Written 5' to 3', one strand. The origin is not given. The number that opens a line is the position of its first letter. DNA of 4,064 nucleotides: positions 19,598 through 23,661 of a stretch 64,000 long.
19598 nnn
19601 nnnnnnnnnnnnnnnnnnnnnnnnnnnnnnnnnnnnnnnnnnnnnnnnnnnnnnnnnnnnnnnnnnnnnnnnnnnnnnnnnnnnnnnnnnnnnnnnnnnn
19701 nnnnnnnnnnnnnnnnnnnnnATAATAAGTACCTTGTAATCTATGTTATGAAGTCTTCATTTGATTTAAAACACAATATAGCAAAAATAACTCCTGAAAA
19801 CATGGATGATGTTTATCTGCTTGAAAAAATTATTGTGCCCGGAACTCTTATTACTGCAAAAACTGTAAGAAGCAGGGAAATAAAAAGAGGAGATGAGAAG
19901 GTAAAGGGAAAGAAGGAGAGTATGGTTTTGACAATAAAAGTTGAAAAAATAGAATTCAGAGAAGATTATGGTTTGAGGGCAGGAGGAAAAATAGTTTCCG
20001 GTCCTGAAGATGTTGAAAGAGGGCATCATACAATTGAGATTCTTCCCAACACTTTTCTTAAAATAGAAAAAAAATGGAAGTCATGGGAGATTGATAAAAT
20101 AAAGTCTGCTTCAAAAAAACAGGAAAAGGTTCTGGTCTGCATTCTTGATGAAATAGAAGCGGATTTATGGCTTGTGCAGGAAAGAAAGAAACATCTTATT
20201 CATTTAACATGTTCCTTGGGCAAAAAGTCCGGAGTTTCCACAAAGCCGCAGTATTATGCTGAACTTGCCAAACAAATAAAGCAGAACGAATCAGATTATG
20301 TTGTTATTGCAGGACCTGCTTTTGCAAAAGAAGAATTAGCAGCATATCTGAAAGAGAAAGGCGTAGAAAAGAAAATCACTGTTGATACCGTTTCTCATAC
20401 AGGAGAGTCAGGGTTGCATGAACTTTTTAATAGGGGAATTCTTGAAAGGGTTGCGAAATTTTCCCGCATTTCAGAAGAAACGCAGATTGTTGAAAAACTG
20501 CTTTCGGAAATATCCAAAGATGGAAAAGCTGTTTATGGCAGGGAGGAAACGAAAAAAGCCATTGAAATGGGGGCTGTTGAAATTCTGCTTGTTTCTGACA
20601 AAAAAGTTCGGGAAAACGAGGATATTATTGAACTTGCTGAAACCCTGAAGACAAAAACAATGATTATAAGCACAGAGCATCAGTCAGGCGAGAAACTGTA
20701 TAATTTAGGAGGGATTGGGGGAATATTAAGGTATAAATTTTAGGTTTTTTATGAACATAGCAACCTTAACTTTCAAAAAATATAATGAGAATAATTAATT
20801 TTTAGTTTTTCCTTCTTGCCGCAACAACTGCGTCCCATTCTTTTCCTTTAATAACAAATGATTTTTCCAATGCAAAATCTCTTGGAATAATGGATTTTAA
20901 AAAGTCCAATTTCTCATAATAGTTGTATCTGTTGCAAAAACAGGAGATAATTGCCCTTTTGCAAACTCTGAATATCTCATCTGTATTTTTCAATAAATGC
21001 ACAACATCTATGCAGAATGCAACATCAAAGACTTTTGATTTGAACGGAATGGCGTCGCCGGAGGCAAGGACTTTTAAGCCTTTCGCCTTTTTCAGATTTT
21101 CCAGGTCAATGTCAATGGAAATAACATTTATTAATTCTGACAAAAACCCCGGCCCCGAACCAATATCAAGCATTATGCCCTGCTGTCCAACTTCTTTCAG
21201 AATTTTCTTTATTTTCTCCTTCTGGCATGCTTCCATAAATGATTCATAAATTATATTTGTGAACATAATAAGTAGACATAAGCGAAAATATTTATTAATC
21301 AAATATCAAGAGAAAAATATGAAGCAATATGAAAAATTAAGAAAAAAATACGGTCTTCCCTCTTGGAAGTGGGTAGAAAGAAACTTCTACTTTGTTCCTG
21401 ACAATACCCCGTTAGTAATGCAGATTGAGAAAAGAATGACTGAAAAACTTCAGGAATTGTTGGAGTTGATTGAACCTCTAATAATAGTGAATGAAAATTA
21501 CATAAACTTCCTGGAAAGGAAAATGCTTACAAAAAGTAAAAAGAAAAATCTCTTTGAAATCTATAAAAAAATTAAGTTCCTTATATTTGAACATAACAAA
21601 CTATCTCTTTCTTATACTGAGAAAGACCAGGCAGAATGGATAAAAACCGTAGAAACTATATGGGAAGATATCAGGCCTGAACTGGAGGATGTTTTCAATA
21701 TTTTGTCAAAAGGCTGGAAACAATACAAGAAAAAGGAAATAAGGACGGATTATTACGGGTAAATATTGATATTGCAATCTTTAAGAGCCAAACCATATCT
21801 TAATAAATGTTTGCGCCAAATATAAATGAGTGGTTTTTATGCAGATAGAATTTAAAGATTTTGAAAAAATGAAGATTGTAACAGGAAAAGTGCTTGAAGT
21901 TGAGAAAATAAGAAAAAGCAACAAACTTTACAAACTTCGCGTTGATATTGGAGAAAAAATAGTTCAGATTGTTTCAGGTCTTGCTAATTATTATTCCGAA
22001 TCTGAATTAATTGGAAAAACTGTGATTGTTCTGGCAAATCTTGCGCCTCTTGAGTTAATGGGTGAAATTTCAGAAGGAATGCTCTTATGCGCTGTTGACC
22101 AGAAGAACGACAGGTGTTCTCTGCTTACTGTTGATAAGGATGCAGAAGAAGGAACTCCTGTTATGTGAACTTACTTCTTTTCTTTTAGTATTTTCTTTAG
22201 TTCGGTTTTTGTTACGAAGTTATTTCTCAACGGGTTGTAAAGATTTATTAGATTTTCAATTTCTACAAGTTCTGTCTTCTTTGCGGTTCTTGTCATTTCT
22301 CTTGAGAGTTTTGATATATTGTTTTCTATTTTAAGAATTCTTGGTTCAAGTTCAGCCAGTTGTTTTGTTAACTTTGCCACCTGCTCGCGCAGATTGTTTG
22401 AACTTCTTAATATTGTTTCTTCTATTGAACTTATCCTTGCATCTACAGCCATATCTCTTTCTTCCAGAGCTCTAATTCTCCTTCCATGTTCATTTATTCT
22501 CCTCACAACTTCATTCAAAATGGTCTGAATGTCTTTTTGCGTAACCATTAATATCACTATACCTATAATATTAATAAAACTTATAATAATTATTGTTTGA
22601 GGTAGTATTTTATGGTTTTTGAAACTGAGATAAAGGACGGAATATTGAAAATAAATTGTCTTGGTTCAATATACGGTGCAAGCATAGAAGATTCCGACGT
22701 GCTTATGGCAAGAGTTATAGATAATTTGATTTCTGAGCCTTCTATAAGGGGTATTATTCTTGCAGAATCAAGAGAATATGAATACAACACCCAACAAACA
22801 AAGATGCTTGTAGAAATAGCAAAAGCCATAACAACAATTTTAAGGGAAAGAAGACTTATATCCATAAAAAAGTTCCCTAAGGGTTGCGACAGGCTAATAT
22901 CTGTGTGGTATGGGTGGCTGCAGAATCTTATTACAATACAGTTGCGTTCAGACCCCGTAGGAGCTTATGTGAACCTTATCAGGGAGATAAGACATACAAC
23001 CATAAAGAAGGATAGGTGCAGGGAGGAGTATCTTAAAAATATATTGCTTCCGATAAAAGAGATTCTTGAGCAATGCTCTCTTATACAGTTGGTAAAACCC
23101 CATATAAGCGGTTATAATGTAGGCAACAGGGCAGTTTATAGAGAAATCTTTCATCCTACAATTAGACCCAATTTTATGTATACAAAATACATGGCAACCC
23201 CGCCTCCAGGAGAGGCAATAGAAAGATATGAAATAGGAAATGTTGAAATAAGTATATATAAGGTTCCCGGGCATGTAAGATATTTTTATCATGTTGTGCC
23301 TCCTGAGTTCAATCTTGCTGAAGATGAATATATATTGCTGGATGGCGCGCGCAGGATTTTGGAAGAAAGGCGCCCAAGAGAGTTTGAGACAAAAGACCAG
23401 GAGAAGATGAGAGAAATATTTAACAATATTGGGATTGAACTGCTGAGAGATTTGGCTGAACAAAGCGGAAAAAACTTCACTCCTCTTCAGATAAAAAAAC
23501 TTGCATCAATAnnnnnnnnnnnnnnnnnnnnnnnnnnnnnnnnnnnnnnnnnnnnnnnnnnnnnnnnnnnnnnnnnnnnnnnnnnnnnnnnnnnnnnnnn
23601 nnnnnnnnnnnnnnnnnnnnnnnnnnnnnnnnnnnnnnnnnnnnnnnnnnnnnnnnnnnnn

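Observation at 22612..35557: Type-IV-pilus-like secretion ATPase and FlaJ-like platform next to a family of cysteine-rich, prepilin-signal proteins: candidate surface-attachment apparatus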

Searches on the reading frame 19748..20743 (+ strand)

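Call 8: search_protein_families(library=ncbifam, proteins=[window:19748-20743:+], max_evalue=0.001)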
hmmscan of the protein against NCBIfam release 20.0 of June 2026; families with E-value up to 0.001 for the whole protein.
window:19748-20743:+ (331 aa): 3 families
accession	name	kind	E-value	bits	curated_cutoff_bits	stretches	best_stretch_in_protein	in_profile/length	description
TIGR00111.1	pelota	equivalog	6.9e-66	222.9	177.65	1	8-330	9-350/351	mRNA surveillance protein pelota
TIGR03676.1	aRF1_eRF1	equivalog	7e-22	77.8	234.7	2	176-285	203-313/403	peptide chain release factor aRF-1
NF052289.1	Rv2629_fam_RHF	equivalog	1.5e-06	27.6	320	1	172-285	177-289/357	Rv2629 family ribosome hibernation factor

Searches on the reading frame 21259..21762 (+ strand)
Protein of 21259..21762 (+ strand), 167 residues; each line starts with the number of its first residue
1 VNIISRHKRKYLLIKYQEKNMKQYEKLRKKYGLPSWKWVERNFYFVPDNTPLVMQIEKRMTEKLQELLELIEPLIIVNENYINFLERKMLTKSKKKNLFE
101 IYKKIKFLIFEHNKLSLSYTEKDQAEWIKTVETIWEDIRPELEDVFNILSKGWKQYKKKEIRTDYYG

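Call 25: search_protein_families(library=pfam, proteins=[window:21259-21762:+], max_evalue=1)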
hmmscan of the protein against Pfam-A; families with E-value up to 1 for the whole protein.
window:21259-21762:+ (167 aa): 2 families
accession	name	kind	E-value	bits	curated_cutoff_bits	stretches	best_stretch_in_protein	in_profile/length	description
PF08707.16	PriCT_2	-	0.039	14.8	22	1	121-165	13-59/77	Primase C terminal 2 (PriCT-2)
PF14956.11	DUF4505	-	0.18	12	27.3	0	81-126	15-60/177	Domain of unknown function (DUF4505)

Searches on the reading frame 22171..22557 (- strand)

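Call 25: search_protein_families(library=pfam, proteins=[window:22171-22557:-], max_evalue=1)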
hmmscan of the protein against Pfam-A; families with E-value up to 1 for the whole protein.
window:22171-22557:- (128 aa): 42 families (the best 25 are shown)
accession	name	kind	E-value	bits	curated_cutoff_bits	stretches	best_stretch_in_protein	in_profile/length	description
PF20667.3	Sec10_N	-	0.00014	22.4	27.4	1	31-122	22-113/118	Exocyst complex component Sec10, N-terminal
PF10779.14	XhlA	-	0.00052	20.6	34.7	1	10-49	2-41/67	Haemolysin XhlA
PF19220.6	Rod_CreS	-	0.0013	18.3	100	1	8-51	135-178/359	Crescentin, rod domain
PF08647.16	BRE1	-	0.0018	18.8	27.9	1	54-102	13-61/95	BRE1 E3 ubiquitin ligase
PF23991.1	DUF7310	-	0.0064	17.4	40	1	39-84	2-49/83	Coiled-coil region of unknown function (DUF7310)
PF01496.24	V_ATPase_I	-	0.0067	14.9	30.7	1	11-99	22-110/815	V-type ATPase 116kDa subunit family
PF06825.17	HSBP1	-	0.011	16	28.6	1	10-33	18-41/51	Heat shock factor binding protein 1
PF16326.10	ABC_tran_CTD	-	0.012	16.2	32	2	26-71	8-54/69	ABC transporter C-terminal domain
PF02287.20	Dehydratase_SU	-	0.013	16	25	1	57-126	38-105/133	Dehydratase small subunit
PF07889.17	DUF1664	-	0.016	15.7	34.6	1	2-92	31-121/124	Protein of unknown function (DUF1664)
PF16046.10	FAM76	-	0.016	15.1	28.5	1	52-94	218-260/298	FAM76 protein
PF21121.2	Nup49_C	-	0.028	15.4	28.5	2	52-111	9-68/87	Nucleoporin Nup49 C-terminal helical region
PF16700.10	SNCAIP_SNCA_bd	-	0.03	14.6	27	1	56-81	7-32/46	Synphilin-1 alpha-Synuclein-binding domain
PF15205.11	PLAC9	-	0.033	15.1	27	1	33-70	18-55/74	Placenta-specific protein 9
PF10234.14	Cluap1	-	0.033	14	25.8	1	27-96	148-217/268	Clusterin-associated protein-1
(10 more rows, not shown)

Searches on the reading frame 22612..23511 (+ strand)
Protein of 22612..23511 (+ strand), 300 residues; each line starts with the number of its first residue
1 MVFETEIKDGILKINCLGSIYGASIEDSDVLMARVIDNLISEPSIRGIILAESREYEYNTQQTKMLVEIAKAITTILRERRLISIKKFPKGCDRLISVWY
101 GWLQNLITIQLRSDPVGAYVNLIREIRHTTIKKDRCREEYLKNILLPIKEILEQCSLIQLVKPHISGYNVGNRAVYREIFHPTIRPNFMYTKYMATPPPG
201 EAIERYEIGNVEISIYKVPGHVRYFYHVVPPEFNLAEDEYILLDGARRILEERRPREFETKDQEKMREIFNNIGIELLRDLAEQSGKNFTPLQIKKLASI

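Call 86: search_solved_structures(query=window:22612-23511:+, max_evalue=10)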
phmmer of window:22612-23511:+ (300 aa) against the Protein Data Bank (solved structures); distinct sequences matched with E-value up to 10: 0.
